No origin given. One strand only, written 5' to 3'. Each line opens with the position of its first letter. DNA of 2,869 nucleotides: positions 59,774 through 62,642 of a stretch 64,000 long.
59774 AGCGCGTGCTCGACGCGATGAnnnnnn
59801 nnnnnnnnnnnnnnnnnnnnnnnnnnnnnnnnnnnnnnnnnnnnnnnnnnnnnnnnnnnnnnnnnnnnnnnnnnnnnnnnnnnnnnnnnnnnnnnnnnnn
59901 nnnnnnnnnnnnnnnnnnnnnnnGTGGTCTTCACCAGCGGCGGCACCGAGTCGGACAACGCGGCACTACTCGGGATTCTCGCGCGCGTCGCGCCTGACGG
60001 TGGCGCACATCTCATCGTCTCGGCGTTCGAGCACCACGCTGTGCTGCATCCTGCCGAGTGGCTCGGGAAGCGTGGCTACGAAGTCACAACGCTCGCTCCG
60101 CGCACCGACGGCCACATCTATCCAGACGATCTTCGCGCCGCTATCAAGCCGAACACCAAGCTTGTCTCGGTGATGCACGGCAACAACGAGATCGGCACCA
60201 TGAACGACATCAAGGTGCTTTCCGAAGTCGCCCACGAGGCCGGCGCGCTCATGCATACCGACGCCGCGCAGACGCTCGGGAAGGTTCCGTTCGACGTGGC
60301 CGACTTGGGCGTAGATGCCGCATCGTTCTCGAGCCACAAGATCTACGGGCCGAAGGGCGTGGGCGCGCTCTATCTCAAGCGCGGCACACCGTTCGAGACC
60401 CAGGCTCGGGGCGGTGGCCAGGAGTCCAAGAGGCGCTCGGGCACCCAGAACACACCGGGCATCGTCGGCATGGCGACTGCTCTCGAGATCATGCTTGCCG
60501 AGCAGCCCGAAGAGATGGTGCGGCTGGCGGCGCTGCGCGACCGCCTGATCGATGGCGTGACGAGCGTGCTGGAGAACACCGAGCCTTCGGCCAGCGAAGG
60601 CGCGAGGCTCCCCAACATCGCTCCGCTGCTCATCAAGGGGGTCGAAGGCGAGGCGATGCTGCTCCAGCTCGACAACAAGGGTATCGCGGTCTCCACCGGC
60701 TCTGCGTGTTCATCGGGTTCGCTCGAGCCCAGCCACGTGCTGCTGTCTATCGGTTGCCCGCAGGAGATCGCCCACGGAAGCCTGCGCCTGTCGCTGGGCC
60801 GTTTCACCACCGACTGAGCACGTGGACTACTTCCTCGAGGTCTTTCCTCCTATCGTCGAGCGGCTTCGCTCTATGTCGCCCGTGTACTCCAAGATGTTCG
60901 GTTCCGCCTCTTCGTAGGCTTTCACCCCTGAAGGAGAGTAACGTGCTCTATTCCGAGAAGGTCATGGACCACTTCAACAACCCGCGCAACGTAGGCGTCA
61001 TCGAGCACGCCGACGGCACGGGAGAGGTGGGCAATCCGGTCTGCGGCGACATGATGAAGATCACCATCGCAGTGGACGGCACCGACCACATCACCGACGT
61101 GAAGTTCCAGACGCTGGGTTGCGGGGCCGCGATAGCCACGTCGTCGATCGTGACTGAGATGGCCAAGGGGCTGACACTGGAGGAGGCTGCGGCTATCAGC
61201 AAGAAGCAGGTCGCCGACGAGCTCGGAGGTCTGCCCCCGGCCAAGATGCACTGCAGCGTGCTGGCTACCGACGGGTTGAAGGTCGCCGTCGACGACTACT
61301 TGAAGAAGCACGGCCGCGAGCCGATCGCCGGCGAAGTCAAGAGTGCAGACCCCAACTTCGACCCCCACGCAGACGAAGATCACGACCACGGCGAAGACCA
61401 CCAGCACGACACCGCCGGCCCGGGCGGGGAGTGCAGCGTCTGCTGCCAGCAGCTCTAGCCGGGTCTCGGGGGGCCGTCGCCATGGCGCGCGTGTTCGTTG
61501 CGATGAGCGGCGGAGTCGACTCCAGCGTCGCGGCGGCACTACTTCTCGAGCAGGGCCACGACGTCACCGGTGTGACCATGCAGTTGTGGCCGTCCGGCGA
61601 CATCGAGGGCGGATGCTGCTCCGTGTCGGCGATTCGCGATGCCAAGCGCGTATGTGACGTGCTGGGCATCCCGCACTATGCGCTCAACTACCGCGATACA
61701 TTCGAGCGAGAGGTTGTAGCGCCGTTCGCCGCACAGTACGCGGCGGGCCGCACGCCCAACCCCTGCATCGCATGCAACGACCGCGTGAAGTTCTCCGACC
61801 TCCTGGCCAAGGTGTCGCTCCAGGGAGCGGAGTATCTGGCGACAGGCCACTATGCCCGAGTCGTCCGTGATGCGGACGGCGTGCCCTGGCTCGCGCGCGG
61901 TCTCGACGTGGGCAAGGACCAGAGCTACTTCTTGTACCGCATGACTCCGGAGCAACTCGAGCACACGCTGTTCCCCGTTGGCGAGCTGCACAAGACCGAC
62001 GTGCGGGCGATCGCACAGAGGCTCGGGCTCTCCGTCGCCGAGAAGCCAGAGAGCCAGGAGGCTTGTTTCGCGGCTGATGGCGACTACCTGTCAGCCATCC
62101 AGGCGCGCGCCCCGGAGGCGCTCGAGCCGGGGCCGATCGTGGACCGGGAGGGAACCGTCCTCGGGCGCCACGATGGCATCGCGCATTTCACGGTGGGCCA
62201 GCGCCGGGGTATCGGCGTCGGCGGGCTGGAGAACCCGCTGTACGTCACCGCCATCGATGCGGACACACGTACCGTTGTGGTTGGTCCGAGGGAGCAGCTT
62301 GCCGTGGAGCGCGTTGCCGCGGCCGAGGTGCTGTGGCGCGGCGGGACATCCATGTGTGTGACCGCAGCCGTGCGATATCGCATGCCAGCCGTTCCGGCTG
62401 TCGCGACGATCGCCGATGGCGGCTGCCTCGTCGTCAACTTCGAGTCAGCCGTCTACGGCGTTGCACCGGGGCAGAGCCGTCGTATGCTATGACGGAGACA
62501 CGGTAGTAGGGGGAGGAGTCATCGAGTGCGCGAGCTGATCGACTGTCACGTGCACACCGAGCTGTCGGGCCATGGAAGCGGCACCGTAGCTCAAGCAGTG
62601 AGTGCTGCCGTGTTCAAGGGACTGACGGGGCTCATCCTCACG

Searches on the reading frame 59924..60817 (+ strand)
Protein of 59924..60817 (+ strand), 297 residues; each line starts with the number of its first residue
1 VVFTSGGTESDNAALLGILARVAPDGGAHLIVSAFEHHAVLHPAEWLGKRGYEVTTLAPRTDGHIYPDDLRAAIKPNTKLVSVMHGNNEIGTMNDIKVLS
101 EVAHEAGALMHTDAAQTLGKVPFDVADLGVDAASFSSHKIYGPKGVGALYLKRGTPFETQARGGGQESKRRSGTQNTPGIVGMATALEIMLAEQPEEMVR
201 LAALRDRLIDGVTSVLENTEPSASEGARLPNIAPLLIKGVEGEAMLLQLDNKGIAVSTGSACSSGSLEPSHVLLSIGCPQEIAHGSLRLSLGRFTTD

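Call 25: search_protein_families(library=pfam, max_evalue=0.001, proteins=[window:59924-60817:+])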
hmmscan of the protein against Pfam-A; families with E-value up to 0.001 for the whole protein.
window:59924-60817:+ (297 aa): 3 families
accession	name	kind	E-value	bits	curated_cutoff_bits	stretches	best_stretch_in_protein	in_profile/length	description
PF00266.25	Aminotran_5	-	2e-63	215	21.5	1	2-296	65-364/371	Aminotransferase class-V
PF01041.23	DegT_DnrJ_EryC1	-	2.7e-07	30.6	19.8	1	13-136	50-169/360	DegT/DnrJ/EryC1/StrS aminotransferase family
PF01212.27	Beta_elim_lyase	-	0.00017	21.4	27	1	3-116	52-171/288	Beta-eliminating lyase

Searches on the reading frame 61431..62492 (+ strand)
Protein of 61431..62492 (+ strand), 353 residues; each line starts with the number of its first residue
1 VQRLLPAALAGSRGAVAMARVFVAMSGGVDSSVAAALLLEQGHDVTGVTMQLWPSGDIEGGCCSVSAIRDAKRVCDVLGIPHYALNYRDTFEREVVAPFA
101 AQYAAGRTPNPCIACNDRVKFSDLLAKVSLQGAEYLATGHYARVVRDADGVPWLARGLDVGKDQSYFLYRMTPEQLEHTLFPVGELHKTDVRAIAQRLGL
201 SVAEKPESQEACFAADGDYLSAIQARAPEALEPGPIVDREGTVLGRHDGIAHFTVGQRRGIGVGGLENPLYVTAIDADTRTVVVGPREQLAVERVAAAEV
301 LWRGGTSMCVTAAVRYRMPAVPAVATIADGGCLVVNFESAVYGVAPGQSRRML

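Call 25: search_protein_families(library=pfam, max_evalue=0.001, proteins=[window:61431-62492:+])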
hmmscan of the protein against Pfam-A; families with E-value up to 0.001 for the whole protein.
window:61431-62492:+ (353 aa): 4 families
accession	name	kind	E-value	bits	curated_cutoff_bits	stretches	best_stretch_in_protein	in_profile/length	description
PF03054.22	tRNA_Me_trans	-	1.5e-73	247.3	20.6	1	20-214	2-200/202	tRNA methyl transferase HUP domain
PF20259.3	tRNA_Me_trans_M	-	2.4e-18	65.9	27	1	232-285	11-65/66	tRNA methyl transferase PRC-barrel domain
PF20258.4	tRNA_Me_trans_C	-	2.3e-05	25.1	20.6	1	307-349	20-62/77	Aminomethyltransferase beta-barrel domain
PF02540.23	NAD_synthase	-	0.00078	19.1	21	0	19-81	19-75/242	NAD synthase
